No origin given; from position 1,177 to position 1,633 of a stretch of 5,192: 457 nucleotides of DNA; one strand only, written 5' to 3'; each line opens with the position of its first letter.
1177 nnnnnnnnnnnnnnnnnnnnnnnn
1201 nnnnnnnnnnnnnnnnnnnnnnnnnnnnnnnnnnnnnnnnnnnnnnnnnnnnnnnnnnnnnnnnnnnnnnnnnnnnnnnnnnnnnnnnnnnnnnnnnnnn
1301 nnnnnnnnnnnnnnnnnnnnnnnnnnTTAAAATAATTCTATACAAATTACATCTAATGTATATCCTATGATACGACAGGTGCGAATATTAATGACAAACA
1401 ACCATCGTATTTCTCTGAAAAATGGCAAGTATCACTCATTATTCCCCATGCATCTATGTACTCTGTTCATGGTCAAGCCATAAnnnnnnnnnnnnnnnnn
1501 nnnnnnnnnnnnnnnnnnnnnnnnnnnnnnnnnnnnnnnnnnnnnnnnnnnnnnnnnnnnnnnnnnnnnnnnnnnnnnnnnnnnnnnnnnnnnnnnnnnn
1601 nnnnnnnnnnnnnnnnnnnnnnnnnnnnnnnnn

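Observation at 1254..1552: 300-nt ORF-free AT-rich spacer between the two cargo ORFs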

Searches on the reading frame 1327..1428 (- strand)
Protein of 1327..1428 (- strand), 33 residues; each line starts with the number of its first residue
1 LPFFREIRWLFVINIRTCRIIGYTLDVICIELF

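Call 10: search_protein_families(library=pfam, proteins=[window:1327-1428:-], max_evalue=1)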
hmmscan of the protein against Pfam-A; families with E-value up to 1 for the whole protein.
window:1327-1428:- (33 aa): 0 families

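Call 11: search_protein_families(library=phrogs, proteins=[window:1327-1428:-], max_evalue=1)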
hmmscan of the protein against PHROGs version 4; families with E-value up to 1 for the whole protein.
window:1327-1428:- (33 aa): 0 families

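Call 12: search_protein_families(library=padloc, proteins=[window:1327-1428:-], max_evalue=1)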
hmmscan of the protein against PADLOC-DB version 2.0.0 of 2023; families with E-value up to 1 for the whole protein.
window:1327-1428:- (33 aa): 0 families

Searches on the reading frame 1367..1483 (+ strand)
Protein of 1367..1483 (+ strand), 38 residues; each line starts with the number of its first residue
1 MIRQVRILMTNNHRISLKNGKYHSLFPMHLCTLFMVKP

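Call 10: search_protein_families(library=pfam, proteins=[window:1367-1483:+], max_evalue=1)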
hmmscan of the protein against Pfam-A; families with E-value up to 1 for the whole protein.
window:1367-1483:+ (38 aa): 0 families

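Call 11: search_protein_families(library=phrogs, proteins=[window:1367-1483:+], max_evalue=1)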
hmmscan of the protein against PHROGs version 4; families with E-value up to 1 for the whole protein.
window:1367-1483:+ (38 aa): 0 families

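Call 12: search_protein_families(library=padloc, proteins=[window:1367-1483:+], max_evalue=1)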
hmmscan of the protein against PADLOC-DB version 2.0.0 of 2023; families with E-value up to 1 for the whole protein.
window:1367-1483:+ (38 aa): 0 families
